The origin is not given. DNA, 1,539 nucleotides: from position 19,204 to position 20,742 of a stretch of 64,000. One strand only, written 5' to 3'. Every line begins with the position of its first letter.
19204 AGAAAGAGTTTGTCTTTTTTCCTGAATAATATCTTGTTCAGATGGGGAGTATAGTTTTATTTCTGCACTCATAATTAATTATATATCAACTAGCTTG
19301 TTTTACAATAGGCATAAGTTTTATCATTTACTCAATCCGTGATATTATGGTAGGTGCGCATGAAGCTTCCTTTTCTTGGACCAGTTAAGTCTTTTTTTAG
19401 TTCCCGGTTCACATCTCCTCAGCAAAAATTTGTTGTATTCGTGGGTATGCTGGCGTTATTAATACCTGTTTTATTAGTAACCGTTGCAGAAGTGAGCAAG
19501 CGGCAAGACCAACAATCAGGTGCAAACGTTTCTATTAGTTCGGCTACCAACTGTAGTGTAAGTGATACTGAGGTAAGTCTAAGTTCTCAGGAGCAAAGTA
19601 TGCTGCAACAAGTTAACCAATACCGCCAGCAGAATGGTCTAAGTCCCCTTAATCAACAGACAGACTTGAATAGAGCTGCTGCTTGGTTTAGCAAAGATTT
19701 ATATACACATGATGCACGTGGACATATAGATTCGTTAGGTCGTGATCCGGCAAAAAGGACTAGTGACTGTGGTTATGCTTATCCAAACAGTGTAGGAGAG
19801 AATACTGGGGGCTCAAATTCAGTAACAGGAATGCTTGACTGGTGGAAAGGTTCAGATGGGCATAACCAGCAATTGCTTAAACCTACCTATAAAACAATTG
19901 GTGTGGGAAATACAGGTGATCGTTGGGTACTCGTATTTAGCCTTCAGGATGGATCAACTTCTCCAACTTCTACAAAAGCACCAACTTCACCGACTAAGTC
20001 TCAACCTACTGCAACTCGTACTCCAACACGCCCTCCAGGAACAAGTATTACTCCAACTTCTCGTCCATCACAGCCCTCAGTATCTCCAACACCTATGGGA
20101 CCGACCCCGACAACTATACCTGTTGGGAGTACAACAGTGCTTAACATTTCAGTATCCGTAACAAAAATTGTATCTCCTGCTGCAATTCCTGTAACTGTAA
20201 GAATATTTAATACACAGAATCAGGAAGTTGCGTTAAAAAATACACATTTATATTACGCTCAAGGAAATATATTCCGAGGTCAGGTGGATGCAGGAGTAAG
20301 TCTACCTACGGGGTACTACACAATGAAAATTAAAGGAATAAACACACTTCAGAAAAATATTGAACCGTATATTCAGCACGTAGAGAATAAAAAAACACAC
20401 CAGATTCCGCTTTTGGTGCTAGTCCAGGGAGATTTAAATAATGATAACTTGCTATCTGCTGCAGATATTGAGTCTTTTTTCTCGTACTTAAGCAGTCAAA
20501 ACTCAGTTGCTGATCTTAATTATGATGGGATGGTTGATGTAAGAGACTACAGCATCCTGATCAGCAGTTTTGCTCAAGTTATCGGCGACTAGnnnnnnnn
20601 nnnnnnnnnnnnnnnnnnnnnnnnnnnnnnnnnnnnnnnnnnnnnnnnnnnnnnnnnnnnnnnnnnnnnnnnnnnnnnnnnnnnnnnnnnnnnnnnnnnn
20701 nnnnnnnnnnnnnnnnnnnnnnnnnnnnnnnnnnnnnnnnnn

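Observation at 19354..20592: Secreted CAP/SCP-domain protein fused to a dockerin-like module via a PT-rich linker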

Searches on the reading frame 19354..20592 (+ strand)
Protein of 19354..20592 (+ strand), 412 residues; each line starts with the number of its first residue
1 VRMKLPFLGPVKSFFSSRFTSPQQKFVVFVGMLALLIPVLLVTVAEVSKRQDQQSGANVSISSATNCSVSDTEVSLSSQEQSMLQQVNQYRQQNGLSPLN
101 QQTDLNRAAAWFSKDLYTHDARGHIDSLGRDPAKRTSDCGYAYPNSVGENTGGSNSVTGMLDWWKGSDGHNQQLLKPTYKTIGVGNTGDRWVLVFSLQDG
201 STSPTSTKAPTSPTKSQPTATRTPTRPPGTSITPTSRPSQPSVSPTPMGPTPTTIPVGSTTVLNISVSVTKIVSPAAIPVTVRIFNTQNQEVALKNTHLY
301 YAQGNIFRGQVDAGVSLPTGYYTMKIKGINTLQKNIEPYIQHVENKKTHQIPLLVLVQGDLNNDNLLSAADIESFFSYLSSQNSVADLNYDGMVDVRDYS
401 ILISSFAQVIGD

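Call 3: search_protein_families(library=pfam, proteins=[window:19354-20592:+], max_evalue=10)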
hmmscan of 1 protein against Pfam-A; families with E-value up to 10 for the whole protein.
window:19354-20592:+ (412 aa): 5 families
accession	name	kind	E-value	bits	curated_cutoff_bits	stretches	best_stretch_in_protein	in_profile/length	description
PF00188.32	CAP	-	4.5e-12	47.3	21.1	1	85-185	2-101/117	Cysteine-rich secretory protein family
PF00404.24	Dockerin_1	-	0.00015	22.3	22.9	1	359-404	2-54/57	Dockerin type I domain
PF13624.11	SurA_N_3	-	0.058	13.7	27.2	1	30-97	16-72/162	SurA-like N-terminal domain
PF07677.20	A2M_recep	-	0.071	14.2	21.7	1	315-349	10-44/95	A-macroglobulin receptor binding domain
PF10476.14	DUF2448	-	0.14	12.5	24.5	1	16-108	12-105/205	Protein of unknown function C-terminus (DUF2448)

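Call 4: search_protein_families(library=ncbifam, proteins=[window:19354-20592:+], max_evalue=10)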
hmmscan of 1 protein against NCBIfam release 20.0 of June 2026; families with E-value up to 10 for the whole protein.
window:19354-20592:+ (412 aa): 4 families
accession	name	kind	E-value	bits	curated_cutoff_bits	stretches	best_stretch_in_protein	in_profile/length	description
TIGR02909.1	spore_YkwD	subfamily_domain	2.6e-14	53.2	171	1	77-187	2-112/127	uncharacterized protein, YkwD family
NF052539.1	DivAsocLipDalA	equivalog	5.6e-11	42.6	200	1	42-185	11-153/169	divisome-associated lipoprotein DalA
NF041540.1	dockerin_GC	domain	0.00072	19.9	29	1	361-408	12-65/67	GC-type dockerin domain-anchored protein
TIGR04320.1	Surf_Exclu_PgrA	domain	0.0061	15.9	70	1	85-162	102-178/360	SEC10/PgrA surface exclusion domain-containing protein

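Call 6: find_homologous_proteins(query=window:19354-20592:+)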
Query window:19354-20592:+ (412 aa): 74 proteins with E <= 0.001 among 8000 candidates.
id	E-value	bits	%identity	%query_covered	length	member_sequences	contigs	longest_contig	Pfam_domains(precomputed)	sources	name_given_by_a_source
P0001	2.9e-269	910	100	100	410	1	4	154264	PF00188.33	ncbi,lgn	-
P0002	1.8e-176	605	71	89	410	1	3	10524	PF00188.33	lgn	-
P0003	1.9e-168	578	66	95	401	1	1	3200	PF00188.33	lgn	-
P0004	3.9e-125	436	52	97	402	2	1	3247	PF00404.25,PF00188.33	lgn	-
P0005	4.3e-113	396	48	98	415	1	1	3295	PF00404.25,PF00188.33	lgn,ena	-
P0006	1.3e-46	177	35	86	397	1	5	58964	PF00188.33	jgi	jgi:uncharacterized protein YkwD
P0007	8.4e-45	171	30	94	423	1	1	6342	PF00188.33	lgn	-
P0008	1.5e-43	167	32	57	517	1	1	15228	PF00188.33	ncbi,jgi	jgi:uncharacterized protein YkwD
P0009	2.7e-31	127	44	41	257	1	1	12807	PF00188.33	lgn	-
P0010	3.4e-31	126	41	35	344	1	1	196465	PF00188.33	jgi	jgi:uncharacterized protein YkwD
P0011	2.6e-30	123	45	42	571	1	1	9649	PF00188.33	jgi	jgi:uncharacterized protein YkwD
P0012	4.6e-30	123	42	36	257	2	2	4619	PF00188.33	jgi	jgi:uncharacterized protein YkwD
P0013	1.6e-29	121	45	33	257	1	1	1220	PF00188.33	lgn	-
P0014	6.2e-29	119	42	36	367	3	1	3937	PF00188.33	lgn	-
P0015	3.3e-28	117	39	42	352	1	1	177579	PF00188.33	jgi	jgi:uncharacterized protein YkwD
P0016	4.3e-28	116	32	34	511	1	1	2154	PF00404.25,PF00188.33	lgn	-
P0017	7.9e-28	115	46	31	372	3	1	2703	PF00188.33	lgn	-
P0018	2.1e-27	114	37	46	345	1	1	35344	PF00188.33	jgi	jgi:uncharacterized protein YkwD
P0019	3.4e-27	113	41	36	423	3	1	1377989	PF00188.33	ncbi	ncbi:MAG: CAP domain-containing protein [Dehalococcoidia bacterium]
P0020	7.3e-27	112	42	33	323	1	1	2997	PF00188.33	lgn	-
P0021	7.8e-27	112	41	35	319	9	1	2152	PF00188.33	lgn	-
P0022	1.6e-26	111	46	31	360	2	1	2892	PF00188.33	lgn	-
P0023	2.7e-26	110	38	40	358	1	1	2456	PF00188.33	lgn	-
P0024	4.5e-26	110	49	32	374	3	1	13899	PF00188.33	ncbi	-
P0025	2.6e-25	107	42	34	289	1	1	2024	PF00188.33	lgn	-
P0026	2.8e-25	107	37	47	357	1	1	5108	PF00188.33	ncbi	-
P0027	3.5e-25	107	37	47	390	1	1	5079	PF00188.33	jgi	jgi:uncharacterized protein YkwD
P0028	4.5e-25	106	38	36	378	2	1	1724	PF00188.33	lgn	-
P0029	7.3e-25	106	37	37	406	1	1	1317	PF00188.33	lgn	-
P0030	7.3e-25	106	38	39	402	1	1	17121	PF00188.33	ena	-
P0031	8.3e-25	105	39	36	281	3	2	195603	PF00188.33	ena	-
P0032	1.7e-24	104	42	37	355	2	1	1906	PF00188.33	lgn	-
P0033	6.6e-24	102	44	30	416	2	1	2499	PF00188.33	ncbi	-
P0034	6.7e-24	102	42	35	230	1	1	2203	PF00188.33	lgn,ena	-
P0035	2.2e-23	101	41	35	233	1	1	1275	PF00188.33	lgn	-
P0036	3.4e-23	100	33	51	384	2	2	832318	PF00188.33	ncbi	ncbi:MAG: CAP domain-containing protein [Dehalococcoidia bacterium]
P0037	5.5e-23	99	48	30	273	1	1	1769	PF00188.33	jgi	jgi:uncharacterized protein YkwD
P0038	9.3e-23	99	41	41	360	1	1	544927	PF00188.33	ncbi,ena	-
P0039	2.0e-22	98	37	33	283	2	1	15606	PF00188.33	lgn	-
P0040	2.2e-22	97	35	39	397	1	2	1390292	PF00188.33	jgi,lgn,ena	-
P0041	3.5e-22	97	45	29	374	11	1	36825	PF00188.33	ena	-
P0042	3.9e-22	97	40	33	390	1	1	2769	PF00188.33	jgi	jgi:hypothetical protein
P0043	1.1e-21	95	35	47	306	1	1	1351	PF00404.25,PF00188.33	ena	-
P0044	1.1e-21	95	35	47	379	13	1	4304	PF00188.33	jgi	jgi:uncharacterized protein YkwD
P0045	1.6e-21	95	41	31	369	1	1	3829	PF00188.33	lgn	-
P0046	1.8e-21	94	35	42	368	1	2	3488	PF00188.33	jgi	jgi:uncharacterized protein YkwD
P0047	2.1e-21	94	34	36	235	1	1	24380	PF00188.33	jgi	jgi:uncharacterized protein YkwD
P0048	2.1e-21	94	34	56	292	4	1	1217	PF00188.33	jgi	jgi:uncharacterized protein YkwD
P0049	3.2e-21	94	38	38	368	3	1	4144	PF00188.33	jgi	jgi:uncharacterized protein YkwD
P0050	1.0e-20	92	38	39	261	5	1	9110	PF00188.33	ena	-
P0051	1.9e-20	91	44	29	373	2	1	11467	PF00188.33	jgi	jgi:uncharacterized protein YkwD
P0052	2.2e-20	91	31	58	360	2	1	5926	PF00188.33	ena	-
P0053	2.5e-20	91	40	44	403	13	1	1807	PF00188.33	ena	-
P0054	3.5e-20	90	46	29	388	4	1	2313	PF00188.33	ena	-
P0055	3.7e-20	90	39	31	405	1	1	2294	PF00188.33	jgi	-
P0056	4.2e-20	90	40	28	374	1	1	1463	PF17957.8,PF00188.33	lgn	-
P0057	6.1e-20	89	36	34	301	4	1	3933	PF00188.33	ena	-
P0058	6.9e-20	89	41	33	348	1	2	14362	PF00188.33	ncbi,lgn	-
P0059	1.8e-19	88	36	47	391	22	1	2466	PF00188.33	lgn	-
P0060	1.9e-19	88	46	29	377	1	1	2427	PF00188.33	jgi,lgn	-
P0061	2.3e-19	87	34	49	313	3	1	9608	PF00188.33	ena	-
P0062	5.3e-19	86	45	29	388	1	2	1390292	PF00188.33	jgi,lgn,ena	-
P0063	8.7e-19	86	33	39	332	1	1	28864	PF00188.33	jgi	jgi:uncharacterized protein YkwD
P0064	6.2e-18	83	26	89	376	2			PF00188.33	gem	-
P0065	2.2e-17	81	37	33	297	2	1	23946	PF00188.33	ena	-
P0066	1.3e-16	78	39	27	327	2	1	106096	PF00188.33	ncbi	-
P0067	6.5e-16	76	38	27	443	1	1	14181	PF27332.1,PF02494.23,PF17957.8,PF13750.13,PF00188.33,PF19077.7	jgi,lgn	jgi:hypothetical protein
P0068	3.5e-15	74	29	48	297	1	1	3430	PF00188.33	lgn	-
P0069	1.4e-13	68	37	31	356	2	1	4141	PF00188.33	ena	-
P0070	9.3e-13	66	27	49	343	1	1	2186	PF00188.33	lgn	-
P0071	4.7e-7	47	34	35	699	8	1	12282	PF07691.18,PF00188.33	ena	-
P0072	2.0e-4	38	29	35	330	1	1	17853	PF00188.33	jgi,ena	-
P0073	3.9e-4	37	28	30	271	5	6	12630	PF00188.33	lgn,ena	-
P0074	4.9e-4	37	28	50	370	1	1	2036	PF00188.33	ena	-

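Call 8: find_encoding_contigs(protein=P0001, flank=3000, max_places=4)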
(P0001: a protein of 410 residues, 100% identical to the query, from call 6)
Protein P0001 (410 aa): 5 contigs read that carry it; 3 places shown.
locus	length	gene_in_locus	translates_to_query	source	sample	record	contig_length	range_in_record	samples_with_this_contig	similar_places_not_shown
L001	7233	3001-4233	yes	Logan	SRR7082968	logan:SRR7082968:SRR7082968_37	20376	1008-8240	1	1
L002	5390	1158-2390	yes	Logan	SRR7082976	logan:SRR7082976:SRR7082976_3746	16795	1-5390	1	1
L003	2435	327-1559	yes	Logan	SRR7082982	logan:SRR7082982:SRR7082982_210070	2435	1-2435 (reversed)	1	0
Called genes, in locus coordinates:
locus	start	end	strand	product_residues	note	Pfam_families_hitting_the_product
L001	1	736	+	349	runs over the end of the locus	PF00478:IMPDH, PF01070:FMN_dh (weak), PF03060:NMO, PF00977:His_biosynth (faint)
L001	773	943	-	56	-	-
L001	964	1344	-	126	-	-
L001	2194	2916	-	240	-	-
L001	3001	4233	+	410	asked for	PF00188:CAP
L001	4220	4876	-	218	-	PF01569:PAP2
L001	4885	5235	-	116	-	-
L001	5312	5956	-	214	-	PF01351:RNase_HII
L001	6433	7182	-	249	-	PF00565:SNase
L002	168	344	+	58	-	PF00471:Ribosomal_L33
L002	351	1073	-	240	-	-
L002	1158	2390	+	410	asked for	PF00188:CAP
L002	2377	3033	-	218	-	PF01569:PAP2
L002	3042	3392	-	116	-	-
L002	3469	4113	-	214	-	PF01351:RNase_HII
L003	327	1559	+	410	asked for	PF00188:CAP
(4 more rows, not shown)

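Call 14: find_related_loci(query=window:19354-20592:+, collection=genome_contigs, flank=10000)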
Query window:19354-20592:+ (412 aa) in genome_contigs; peptide patterns used: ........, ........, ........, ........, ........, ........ (x = any residue, [..] = any of these).
61 stretches matched a pattern, but none encodes a relative of the query by tblastn (E <= 1e-3).

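Call 15: list_cluster_members(proteins=[P0001, P0008, P0004, P0005, P0006])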
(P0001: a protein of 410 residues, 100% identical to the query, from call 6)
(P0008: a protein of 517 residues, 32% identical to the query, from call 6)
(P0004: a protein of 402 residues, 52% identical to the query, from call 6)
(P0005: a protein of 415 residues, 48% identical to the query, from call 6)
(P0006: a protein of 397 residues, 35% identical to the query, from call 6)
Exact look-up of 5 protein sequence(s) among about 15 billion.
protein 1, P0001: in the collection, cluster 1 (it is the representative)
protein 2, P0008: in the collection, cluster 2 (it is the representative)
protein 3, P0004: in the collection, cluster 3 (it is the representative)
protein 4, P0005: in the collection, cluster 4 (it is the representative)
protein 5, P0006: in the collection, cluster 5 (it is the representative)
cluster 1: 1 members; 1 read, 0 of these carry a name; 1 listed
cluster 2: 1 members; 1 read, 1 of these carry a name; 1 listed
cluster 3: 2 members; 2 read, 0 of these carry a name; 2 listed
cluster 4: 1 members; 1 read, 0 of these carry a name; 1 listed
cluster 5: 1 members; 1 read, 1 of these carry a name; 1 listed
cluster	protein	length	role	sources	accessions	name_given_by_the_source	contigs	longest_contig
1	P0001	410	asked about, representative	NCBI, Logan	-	-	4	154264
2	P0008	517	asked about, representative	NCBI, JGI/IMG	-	uncharacterized protein YkwD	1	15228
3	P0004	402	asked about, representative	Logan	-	-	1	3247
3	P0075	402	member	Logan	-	-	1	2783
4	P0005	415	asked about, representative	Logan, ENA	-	-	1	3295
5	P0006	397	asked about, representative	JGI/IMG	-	uncharacterized protein YkwD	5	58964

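Call 37: predict_structure(alignment_id=A1)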
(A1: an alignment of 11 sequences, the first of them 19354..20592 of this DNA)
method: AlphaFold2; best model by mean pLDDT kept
length: 412 residues; sequences in the alignment: 11
mean_pLDDT: 68.3   pTM: 0.39
mean pLDDT of the five models: 68.3, 68.2, 68.0, 67.2, 65.1
residues with pLDDT >= 90: 43; 70-90: 188; 50-70: 88; < 50: 93
segments of 3 or more residues with pLDDT < 50: 1-5, 48-65, 201-258, 407-412
pLDDT, mean of each block of 10 residues (from residue 1): 47 65 78 74 55 31 50 82 96 94 84 77 60 60 59 84 81 87 88 80 37 32 33 38 35 49 86 66 86 89 83 82 86 78 83 84 77 70 65 66 51 32
secondary structure, 60 per line:
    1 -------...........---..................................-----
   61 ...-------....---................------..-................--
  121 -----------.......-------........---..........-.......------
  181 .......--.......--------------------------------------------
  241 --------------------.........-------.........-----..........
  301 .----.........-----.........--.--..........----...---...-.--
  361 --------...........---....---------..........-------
elements in order: H8-18 H22-55 H71-74 H78-93 H103-118 H132-138 E146-153 H157-166 H168-174 E181-187 E190-196 E261-269 E277-285 E291-301 E306-314 E320-328 E334-343 E348-350 E354-356 H369-379 H383-386 H396-405

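Call 81: find_encoding_contigs(protein=P0006, flank=10000, max_places=1)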
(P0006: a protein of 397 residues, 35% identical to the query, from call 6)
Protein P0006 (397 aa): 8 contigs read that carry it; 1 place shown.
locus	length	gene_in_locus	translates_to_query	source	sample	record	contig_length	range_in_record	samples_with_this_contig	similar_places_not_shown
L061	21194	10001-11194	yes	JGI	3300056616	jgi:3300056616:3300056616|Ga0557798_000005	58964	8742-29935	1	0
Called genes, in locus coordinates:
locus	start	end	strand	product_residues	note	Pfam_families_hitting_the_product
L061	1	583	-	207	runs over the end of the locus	-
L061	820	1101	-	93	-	PF12441:CopG_antitoxin (weak)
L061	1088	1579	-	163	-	PF04365:BrnT_toxin (weak)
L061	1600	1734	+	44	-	-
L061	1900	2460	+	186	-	PF07681:DoxX (weak)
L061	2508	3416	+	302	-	PF02558:ApbA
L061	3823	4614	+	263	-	-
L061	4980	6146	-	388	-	PF03773:ArsP_1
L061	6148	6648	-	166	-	-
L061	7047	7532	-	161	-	PF08327:AHSA1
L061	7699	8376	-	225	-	PF06197:DUF998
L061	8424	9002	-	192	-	PF01872:RibD_C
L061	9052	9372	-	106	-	PF12840:HTH_20, PF01022:HTH_5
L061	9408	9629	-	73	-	-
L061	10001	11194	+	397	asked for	PF00188:CAP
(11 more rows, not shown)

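Call 82: find_encoding_contigs(protein=P0002, flank=10000, max_places=1)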
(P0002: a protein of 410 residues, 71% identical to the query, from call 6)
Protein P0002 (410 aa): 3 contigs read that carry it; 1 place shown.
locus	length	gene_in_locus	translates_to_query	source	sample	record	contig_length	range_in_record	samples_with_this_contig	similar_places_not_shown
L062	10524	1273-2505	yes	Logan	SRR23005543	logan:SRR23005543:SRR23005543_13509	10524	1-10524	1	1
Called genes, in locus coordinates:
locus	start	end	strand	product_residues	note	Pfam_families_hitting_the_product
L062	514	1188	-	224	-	-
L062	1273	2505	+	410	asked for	PF00188:CAP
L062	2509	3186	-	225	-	PF01569:PAP2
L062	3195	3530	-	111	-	-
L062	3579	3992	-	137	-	-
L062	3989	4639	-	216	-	PF01351:RNase_HII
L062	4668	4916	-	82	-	-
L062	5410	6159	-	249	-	PF00565:SNase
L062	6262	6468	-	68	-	-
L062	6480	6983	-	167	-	-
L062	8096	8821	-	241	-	PF11181:YflT (weak)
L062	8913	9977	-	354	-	PF01757:Acyl_transf_3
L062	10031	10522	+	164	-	?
